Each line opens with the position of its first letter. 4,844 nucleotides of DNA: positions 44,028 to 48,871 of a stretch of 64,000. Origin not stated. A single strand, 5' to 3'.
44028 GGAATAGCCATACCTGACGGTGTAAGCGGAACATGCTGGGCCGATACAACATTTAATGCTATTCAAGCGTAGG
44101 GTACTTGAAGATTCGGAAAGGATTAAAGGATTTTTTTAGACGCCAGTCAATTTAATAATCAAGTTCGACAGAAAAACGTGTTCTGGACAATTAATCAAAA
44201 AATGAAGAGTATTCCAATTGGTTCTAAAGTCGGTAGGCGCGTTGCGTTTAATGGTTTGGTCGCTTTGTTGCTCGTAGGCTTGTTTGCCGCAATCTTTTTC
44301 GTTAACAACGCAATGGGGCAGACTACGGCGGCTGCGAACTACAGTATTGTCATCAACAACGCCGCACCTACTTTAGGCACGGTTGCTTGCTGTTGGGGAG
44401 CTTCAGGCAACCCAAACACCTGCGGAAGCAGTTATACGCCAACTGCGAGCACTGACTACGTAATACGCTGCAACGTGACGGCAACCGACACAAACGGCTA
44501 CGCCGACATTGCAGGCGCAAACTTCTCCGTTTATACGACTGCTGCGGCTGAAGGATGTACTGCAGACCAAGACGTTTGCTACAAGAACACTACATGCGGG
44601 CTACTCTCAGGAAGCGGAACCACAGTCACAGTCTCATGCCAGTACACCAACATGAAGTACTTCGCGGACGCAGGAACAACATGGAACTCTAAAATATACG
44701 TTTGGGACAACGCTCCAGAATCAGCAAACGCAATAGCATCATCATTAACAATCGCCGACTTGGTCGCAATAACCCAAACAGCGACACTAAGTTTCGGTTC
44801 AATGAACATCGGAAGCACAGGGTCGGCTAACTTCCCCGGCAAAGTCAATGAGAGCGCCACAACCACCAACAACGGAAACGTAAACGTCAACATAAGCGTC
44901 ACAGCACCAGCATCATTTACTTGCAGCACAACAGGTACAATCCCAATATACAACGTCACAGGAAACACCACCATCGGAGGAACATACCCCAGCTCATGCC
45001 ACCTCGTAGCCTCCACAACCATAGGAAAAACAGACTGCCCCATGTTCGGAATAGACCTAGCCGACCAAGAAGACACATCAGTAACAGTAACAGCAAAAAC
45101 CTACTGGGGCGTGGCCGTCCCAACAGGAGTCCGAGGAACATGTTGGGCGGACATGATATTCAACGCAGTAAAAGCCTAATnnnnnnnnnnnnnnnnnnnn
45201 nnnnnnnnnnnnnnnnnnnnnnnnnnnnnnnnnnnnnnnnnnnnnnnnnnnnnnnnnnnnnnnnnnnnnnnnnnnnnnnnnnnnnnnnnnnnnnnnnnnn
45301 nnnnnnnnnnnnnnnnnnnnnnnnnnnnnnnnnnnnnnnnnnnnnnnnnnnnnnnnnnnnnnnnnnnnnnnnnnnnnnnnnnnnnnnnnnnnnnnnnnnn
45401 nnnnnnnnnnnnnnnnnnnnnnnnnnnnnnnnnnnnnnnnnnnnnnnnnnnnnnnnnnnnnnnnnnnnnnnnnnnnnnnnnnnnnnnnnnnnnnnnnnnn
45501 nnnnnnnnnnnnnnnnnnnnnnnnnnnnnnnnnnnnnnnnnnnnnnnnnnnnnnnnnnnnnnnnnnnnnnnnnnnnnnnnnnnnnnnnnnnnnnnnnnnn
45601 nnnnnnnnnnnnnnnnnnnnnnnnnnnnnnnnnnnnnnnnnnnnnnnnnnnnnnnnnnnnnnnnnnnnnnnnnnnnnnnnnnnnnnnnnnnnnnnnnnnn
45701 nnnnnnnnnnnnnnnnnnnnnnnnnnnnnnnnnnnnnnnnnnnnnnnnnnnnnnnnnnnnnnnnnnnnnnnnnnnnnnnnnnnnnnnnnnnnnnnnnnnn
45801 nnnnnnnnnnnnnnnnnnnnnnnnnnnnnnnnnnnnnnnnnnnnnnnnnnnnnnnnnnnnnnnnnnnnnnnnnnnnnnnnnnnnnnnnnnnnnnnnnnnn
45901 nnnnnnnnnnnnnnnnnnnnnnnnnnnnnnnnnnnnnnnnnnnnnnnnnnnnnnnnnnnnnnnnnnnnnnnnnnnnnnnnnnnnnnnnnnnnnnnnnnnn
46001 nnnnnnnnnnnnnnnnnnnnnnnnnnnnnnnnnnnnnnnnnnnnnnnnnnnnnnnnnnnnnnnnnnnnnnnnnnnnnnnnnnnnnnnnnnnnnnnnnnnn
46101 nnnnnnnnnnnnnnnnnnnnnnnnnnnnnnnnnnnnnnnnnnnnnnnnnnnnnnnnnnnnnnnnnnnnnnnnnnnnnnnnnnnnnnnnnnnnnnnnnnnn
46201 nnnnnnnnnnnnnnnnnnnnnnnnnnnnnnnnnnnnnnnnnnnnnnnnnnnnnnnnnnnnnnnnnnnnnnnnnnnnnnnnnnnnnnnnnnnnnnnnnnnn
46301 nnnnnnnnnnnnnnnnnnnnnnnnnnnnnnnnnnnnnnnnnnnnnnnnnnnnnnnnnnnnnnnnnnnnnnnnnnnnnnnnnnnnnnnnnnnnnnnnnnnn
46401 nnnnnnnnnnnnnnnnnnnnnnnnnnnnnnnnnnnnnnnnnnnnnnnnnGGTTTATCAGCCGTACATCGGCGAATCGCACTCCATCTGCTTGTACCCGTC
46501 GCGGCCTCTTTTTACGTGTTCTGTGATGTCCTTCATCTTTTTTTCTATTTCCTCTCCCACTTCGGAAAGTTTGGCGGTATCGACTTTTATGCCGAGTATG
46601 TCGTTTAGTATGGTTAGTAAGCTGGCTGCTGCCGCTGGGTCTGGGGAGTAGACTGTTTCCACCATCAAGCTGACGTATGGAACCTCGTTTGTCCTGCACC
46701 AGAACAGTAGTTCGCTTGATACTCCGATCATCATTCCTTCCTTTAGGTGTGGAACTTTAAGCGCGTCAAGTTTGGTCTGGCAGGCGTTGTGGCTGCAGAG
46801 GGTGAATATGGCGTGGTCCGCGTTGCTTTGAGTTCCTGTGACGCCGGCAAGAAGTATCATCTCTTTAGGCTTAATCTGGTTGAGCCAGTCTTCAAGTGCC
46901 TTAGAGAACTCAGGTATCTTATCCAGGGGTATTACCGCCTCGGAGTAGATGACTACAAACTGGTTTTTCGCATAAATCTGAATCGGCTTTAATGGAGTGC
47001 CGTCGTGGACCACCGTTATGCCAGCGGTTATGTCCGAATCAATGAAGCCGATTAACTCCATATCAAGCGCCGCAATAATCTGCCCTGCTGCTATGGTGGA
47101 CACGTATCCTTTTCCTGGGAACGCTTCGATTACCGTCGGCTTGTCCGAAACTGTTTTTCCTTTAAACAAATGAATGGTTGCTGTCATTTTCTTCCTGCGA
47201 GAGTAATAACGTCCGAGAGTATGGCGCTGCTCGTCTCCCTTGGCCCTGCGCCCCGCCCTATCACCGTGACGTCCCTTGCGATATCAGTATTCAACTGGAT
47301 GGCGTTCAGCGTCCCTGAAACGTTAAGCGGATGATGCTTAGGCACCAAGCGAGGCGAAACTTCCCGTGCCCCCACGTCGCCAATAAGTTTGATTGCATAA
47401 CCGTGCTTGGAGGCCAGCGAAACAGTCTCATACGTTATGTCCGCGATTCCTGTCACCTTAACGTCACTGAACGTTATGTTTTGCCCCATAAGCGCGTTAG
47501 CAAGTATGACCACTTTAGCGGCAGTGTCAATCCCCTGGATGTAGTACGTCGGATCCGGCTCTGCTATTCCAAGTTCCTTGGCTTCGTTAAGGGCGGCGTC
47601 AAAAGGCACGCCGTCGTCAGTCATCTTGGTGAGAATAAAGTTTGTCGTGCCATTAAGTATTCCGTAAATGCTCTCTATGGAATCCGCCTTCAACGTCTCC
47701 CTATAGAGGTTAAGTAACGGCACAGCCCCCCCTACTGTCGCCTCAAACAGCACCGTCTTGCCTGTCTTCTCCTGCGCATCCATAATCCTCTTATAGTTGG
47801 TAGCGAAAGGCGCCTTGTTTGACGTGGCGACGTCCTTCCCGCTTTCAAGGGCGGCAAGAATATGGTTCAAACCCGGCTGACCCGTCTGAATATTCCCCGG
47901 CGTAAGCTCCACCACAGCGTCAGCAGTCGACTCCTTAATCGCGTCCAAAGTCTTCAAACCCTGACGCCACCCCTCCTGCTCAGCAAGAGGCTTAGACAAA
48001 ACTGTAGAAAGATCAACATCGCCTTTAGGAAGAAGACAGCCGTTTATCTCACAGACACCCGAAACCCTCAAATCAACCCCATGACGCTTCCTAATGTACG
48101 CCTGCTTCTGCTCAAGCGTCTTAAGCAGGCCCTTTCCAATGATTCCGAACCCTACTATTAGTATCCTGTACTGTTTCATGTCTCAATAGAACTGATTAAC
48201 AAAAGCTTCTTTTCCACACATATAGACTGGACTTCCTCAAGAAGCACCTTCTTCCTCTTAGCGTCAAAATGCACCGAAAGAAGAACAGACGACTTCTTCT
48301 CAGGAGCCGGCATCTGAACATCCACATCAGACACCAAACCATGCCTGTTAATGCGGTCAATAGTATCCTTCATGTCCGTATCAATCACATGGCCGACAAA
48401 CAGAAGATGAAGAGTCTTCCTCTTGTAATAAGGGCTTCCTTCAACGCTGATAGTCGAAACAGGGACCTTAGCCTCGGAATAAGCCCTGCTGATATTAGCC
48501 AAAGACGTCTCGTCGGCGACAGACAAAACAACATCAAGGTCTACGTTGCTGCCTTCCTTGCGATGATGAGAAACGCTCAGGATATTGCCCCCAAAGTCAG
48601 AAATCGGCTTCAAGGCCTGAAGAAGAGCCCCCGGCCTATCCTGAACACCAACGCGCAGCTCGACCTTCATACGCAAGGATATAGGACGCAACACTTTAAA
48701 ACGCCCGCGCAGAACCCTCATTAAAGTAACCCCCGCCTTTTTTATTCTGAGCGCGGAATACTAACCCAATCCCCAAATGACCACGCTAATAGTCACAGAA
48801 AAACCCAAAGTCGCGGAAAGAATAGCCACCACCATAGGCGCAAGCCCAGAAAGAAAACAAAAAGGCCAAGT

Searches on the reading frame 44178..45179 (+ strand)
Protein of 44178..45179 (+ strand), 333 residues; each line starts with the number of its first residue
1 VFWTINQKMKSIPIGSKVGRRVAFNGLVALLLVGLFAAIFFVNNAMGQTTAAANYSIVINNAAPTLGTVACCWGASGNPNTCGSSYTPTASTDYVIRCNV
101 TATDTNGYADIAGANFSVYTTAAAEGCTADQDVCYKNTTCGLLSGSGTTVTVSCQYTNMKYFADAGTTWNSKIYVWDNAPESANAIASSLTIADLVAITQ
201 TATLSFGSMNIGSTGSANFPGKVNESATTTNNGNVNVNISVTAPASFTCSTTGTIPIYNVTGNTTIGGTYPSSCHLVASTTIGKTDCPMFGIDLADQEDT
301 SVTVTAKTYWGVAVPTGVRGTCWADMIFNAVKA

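Call 6: search_protein_families(library=pfam, proteins=[window:44178-45179:+], max_evalue=0.05)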
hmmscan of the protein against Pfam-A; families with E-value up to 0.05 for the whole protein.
window:44178-45179:+ (333 aa): 0 families

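Call 10: find_homologous_proteins(query=window:44178-45179:+)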
Query window:44178-45179:+ (333 aa): 6 proteins with E <= 0.001 among 8000 candidates.
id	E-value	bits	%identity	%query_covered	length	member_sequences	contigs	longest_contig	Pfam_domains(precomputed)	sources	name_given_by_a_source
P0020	2.9e-207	705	100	98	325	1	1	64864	-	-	-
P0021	1.0e-168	579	84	94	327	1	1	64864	-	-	-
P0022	8.2e-92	326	53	90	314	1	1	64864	-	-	-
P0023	2.5e-16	78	31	89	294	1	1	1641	-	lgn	-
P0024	6.3e-12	64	29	90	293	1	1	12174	-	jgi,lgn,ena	-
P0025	1.1e-10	59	28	90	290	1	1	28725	-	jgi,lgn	jgi:hypothetical protein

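Call 30: find_homologous_proteins(query=A3, max_evalue=0.001)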
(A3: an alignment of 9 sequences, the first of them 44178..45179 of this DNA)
Query A3 (9 sequences) (333 aa, profile of the alignment): 14 proteins with E <= 0.001 among 8000 candidates.
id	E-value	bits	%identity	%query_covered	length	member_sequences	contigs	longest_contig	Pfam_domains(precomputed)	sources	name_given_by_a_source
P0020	2.3e-124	433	100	98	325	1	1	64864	-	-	-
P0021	7.4e-124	431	84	94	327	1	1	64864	-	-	-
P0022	3.8e-122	425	53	90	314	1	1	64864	-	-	-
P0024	1.1e-93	332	29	90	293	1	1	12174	-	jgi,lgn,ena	-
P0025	1.0e-90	322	28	90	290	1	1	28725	-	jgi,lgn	jgi:hypothetical protein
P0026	1.2e-49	187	26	92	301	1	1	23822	-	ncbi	-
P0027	7.0e-34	135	29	67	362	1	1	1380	-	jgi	jgi:hypothetical protein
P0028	1.1e-30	125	29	86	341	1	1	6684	-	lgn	-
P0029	7.8e-21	93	28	90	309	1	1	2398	-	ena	-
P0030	1.8e-18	85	29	54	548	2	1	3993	-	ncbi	-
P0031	4.6e-18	83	28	77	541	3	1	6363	-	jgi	jgi:hypothetical protein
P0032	1.1e-15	76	28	62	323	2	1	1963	-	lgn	-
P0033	3.3e-14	71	25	77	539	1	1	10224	-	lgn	-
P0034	2.8e-13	68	25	57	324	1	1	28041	-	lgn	-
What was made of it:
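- S itself is rare: 14 hits among 5.8 billion clusters (call 30).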

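Call 36: search_solved_structures(query=A4, max_evalue=1)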
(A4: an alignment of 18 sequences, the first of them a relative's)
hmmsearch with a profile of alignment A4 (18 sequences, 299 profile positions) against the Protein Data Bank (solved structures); distinct sequences matched with E-value up to 1: 5.
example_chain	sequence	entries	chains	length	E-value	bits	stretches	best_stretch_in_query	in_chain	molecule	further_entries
7ulq_E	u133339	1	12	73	0.22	13.8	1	99-133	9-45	Long neurotoxin OH-55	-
1ntn_A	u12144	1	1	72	0.28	13.5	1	94-132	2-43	NEUROTOXIN I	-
8sxp_C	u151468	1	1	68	0.44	12.8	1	99-133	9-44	Long neurotoxin 2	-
1txa_A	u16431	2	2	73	0.51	12.6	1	99-133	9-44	TOXIN B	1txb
1w6b_A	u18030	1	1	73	0.99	11.7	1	101-133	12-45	LONG NEUROTOXIN 1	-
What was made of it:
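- On WxL proteins: The S profile has no PDB sequence match (call 36).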

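Call 47: predict_structure(alignment_id=A4)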
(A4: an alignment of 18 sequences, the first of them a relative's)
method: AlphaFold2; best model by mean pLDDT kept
length: 325 residues; sequences in the alignment: 18
mean_pLDDT: 83.2   pTM: 0.65
mean pLDDT of the five models: 83.2, 82.5, 82.1, 81.6, 72.8
residues with pLDDT >= 90: 146; 70-90: 129; 50-70: 27; < 50: 23
segments of 3 or more residues with pLDDT < 50: 1-13, 38-42, 44-47
pLDDT, mean of each block of 10 residues (from residue 1): 40 57 76 58 49 84 87 88 91 93 91 91 87 93 93 89 91 78 91 88 92 91 91 90 94 88 85 79 77 77 93 91 88
secondary structure, 60 per line:
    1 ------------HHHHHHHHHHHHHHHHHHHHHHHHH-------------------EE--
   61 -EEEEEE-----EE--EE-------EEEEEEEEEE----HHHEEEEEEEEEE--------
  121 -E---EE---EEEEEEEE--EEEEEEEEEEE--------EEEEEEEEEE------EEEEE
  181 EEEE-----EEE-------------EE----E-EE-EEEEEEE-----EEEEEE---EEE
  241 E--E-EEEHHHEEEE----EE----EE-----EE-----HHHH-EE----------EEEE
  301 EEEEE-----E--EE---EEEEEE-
elements in order: H13-37 E62-67 E86-95 E103-112 E131-138 E141-151 E160-169 E176-184 E190-192 E217-223 E229-234 E238-241 E246-248 E252-255 H280-283 E297-305 E319-324
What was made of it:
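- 40992..45179 (+): Tandem array of four free S genes (40992-42011, 42094-43077, ~43150-44099, 44178-45179). AlphaFold2 model of 44178-45179 has pLDDT 83.2 and two beta-sandwich domains (call 47).
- On Strand-donation fibres (chaperone-usher pili, archaeal threads, TasA/bundling pili): The monomer model folds with pLDDT 83 (call 47).
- The S monomer model folds into two complete beta-sandwich domains with good confidence (pLDDT 83, call 47), and no missing strand is evident in the secondary-structure summary.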

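Call 52: fold_search(model_id=the predicted structure, library=pdb)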
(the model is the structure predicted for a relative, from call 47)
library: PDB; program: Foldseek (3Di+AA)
matches with E <= 10: 1881; with E <= 0.001: 48
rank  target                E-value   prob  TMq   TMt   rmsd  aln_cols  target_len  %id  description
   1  3ije_A                1.4e-04  0.98  0.28  0.13  14.8       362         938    9  Crystal structure of the complete integrin alhaVbeta3 ectodomain plus an Alpha/beta transmembrane fragment (released 2009-09-29)
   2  5djd_B                1.8e-04  1.00  0.22  0.31  14.9       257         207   10  Fc Heterodimer Design 5.1 T366V + Y407F (released 2016-03-30)
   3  8din_B                2.1e-04  0.99  0.22  0.30  17.4       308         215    8  The complex structure between human IgG1 Fc and its high affinity receptor FcgRI H174R variant (released 2023-05-10)
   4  9n5p_B                2.6e-04  0.99  0.22  0.31  17.2       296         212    8  CRYSTAL STRUCTURE OF HUMAN IGG2 FC FRAGMENT-FC-GAMMA RECEPTOR IIA COMPLEX H131 VARIANT (released 2025-12-03)
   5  9bex_AAA              2.7e-04  0.99  0.22  0.30  16.0       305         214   10  X-ray crystallography structural model of the immunoglobulin G1 (IgG1) Fc D270C K326C variant (released 2025-04-30)
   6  5xje_B                3.0e-04  0.99  0.23  0.32  17.3       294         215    9  Crystal structure of fucosylated IgG1 Fc complexed with bis-glycosylated soluble form of Fc gamma receptor IIIa (released 2017-11-01)
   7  5nsc_A                3.5e-04  0.99  0.22  0.30  16.6       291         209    8  Fc DEKK heterodimer variant (released 2017-07-05)
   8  5dj0_B                3.9e-04  0.99  0.22  0.31  15.6       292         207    9  Fc Heterodimer Design 11.2 Y349S/K370Y + E357D/S364Q (released 2016-03-30)
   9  5nsc_B                3.9e-04  0.99  0.22  0.31  17.0       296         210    9  Fc DEKK heterodimer variant (released 2017-07-05)
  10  9cy6_A                4.1e-04  0.98  0.22  0.31  16.7       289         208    8  Crystal structure of IgG1 FC M252H at pH 7.5 (released 2026-03-18)
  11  5dk0_B                4.3e-04  0.99  0.22  0.32  16.7       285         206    9  Fc Heterodimer Design 20.8.34 Y349S/T366M/K370Y/K409V + E356G/E357D/S364Q/Y407A (released 2016-03-30)
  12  6ifj_A                4.5e-04  0.99  0.23  0.32  15.5       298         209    9  Structure of bispecific Fc (released 2019-09-25)
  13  6bz4_A                5.0e-04  0.98  0.22  0.30  16.4       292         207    8  Human IgG1 lacking complement-dependent cytotoxicity: hu3S193 Fc mutant K322A (released 2018-06-13)
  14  4w4o_B                5.3e-04  0.99  0.22  0.30  14.8       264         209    9  High-resolution crystal structure of Fc bound to its human receptor Fc-gamma-RI (released 2015-04-29)
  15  8tud_A                5.6e-04  0.98  0.22  0.32  16.7       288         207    8  IgG1 Fc Heterodimer combYSelect2 (released 2024-06-26)
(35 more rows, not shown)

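Call 59: find_encoding_contigs(protein=P0025, flank=8000, max_places=1)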
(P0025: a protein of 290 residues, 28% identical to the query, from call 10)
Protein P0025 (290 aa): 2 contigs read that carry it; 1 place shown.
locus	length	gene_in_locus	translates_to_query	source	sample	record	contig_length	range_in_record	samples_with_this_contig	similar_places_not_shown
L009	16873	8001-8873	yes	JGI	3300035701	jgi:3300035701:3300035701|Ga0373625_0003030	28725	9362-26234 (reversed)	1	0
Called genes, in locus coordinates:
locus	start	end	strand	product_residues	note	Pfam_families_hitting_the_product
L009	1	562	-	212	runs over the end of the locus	PF06745:ATPase, PF23365:DUF7090 (weak), PF24336:DUF7504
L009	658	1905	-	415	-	PF02743:dCache_1, PF00672:HAMP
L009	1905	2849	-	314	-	PF09084:NMT1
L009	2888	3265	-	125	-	PF03259:Robl_LC7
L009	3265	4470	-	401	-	PF06745:ATPase, PF23442:DUF7125 (weak), PF00025:Arf, PF00071:Ras, PF03029:ATP_bind_1 (faint), PF08477:Roc (weak), PF09439:SRPRB (weak), PF00009:GTP_EFTU (weak)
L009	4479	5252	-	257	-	PF01978:TrmB, PF11495:TrmB_EBD_N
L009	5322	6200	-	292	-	PF01978:TrmB, PF11495:TrmB_EBD_N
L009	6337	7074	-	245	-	PF03796:DnaB_C, PF13481:AAA_25, PF23442:DUF7125 (weak), PF06745:ATPase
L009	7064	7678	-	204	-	PF01694:Rhomboid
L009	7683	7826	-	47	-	-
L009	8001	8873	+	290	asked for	-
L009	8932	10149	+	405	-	PF07705:CARDB (weak)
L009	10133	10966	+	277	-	-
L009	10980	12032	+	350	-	-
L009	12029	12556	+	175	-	-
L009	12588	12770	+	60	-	-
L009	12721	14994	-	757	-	PF01751:Toprim, PF01131:Topoisom_bac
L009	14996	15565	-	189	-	PF10469:AKAP7_NLS, PF02834:LigT_PEase, PF13563:2_5_RNA_ligase2, PF02834:LigT_PEase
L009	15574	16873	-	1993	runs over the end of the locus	PF00082:Peptidase_S8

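Call 60: find_encoding_contigs(protein=P0026, flank=8000, max_places=1)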
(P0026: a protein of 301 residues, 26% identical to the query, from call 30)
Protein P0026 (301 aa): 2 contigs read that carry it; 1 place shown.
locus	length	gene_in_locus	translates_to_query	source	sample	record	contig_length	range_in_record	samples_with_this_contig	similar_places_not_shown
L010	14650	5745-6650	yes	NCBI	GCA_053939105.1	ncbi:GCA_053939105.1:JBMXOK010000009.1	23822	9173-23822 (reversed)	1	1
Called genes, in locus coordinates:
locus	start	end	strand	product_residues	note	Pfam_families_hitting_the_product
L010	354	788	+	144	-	-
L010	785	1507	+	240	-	-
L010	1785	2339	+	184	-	PF25212:HVO_A0114, PF01022:HTH_5 (weak), PF12802:MarR_2 (weak), PF12840:HTH_20 (weak), PF17782:WHD_DprA (weak)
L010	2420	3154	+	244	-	-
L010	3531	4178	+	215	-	PF01047:MarR (weak), PF25212:HVO_A0114 (weak), PF01022:HTH_5 (weak), PF17782:WHD_DprA (weak)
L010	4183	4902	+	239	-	-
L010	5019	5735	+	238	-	-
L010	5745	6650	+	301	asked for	-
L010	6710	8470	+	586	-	-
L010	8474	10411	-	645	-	PF07486:Hydrolase_2 (faint)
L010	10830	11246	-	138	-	-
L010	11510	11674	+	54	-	-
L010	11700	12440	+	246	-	-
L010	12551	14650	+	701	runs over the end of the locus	-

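Call 61: find_encoding_contigs(protein=P0034, flank=8000, max_places=1)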
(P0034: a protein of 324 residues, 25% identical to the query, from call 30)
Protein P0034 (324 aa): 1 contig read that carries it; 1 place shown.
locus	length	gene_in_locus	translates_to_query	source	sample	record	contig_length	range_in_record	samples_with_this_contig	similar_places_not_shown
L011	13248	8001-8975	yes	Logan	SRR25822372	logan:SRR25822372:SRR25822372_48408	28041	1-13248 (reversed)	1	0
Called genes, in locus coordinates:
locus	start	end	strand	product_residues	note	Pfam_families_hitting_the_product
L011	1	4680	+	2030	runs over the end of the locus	PF13415:Beta-prop_FBX42 (weak), PF25210:Kelch_FKB95 (faint), PF13964:Beta-prop_Calicin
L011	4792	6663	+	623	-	PF13964:Beta-prop_Calicin (faint), PF01344:Kelch_1 (faint)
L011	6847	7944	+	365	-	PF24996:NANM (faint), PF25210:Kelch_FKB95 (faint), PF25852:DUF6242_C (faint), PF24681:Kelch_KLHDC2_KLHL20_DRC7, PF13415:Beta-prop_FBX42, PF24981:Beta-prop_ATRN-LZTR1 (weak), PF13964:Beta-prop_Calicin, PF01344:Kelch_1 (weak), +1 more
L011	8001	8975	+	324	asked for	-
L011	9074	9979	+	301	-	-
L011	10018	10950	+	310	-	-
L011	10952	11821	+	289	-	-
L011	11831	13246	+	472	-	?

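Call 88: find_encoding_contigs(protein=P0024, flank=5000, max_places=1)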
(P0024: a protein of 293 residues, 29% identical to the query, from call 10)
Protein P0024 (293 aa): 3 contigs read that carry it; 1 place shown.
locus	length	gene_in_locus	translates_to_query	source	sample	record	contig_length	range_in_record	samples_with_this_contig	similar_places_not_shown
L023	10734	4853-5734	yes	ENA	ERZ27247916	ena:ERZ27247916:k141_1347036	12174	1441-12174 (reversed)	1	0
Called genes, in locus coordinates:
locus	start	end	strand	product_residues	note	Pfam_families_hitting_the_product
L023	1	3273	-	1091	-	?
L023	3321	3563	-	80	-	-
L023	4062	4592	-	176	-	-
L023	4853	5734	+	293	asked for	-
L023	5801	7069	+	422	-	-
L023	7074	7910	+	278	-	-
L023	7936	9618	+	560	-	-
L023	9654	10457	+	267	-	-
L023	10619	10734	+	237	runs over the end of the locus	-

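Call 89: find_encoding_contigs(protein=P0033, flank=5000, max_places=1)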
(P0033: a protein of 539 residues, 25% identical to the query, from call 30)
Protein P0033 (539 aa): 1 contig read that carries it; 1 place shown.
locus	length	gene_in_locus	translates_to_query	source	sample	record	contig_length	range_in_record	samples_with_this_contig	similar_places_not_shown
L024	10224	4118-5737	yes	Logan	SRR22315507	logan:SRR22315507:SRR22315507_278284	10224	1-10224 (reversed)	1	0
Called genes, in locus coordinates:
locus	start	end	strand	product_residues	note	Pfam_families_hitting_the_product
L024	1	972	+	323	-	?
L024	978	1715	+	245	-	-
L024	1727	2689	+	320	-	PF13354:Beta-lactamase2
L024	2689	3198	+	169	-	-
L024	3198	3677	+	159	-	-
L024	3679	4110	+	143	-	-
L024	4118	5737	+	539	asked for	-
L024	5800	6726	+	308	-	-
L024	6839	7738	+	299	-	-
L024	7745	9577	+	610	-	PF00404:Dockerin_1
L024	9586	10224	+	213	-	?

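Call 90: find_encoding_contigs(protein=P0031, flank=5000, max_places=1)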
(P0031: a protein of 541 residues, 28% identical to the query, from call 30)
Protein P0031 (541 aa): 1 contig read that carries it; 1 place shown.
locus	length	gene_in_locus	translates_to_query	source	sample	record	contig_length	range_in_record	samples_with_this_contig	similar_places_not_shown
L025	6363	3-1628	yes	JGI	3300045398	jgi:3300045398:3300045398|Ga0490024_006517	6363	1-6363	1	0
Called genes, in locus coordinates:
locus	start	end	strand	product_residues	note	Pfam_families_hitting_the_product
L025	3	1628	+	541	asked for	?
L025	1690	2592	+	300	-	-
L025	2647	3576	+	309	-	-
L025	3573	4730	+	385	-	-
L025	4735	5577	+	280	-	-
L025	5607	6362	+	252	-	?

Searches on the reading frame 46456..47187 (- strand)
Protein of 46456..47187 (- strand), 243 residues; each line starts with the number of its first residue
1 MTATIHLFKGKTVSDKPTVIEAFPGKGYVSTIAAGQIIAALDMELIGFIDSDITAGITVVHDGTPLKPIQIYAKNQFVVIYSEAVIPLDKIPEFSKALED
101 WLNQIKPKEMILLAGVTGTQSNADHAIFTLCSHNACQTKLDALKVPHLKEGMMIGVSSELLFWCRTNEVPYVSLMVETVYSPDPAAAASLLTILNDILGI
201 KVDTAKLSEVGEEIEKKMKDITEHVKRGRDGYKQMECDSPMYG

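Call 6: search_protein_families(library=pfam, proteins=[window:46456-47187:-], max_evalue=0.05)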
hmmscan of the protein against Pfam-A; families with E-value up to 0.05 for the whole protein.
window:46456-47187:- (243 aa): 1 family
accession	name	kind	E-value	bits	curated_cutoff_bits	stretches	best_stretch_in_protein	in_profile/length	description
PF09754.15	PAC2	-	2e-33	116.4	25.8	1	20-221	2-214/215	PAC2 family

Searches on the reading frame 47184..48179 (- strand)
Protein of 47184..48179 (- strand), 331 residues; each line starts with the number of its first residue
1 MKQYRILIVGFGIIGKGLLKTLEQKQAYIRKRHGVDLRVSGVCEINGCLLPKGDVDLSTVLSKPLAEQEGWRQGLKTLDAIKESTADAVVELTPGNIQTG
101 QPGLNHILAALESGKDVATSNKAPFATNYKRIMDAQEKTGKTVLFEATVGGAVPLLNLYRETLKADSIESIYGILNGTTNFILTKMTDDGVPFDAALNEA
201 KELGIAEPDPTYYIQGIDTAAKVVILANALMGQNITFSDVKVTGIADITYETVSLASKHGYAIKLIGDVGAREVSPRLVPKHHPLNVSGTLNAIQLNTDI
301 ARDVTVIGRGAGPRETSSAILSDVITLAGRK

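Call 6: search_protein_families(library=pfam, proteins=[window:47184-48179:-], max_evalue=0.05)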
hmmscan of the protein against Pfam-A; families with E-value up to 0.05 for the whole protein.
window:47184-48179:- (331 aa): 2 families
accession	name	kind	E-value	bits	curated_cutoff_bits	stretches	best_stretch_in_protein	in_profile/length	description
PF00742.24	Homoserine_dh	-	3e-56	190.4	22.9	1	154-325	1-173/173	Homoserine dehydrogenase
PF03447.22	NAD_binding_3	-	3.5e-10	41.1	24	1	10-146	1-116/116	Homoserine dehydrogenase, NAD binding domain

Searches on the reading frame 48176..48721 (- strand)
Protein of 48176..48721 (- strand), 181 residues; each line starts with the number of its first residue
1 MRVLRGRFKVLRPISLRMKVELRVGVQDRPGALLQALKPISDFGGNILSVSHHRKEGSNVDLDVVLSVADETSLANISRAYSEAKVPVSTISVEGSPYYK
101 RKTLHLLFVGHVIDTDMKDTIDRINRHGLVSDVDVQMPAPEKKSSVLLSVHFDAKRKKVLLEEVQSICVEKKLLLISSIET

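Call 6: search_protein_families(library=pfam, proteins=[window:48176-48721:-], max_evalue=0.05)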
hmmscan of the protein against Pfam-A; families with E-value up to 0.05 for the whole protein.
window:48176-48721:- (181 aa): 2 families
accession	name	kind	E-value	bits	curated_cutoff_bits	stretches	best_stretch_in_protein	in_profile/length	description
PF01842.31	ACT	-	1.1e-09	38.3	27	1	21-77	2-57/66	ACT domain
PF13291.12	ACT_4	-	2.3e-05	25.4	27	1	19-79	6-67/80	ACT domain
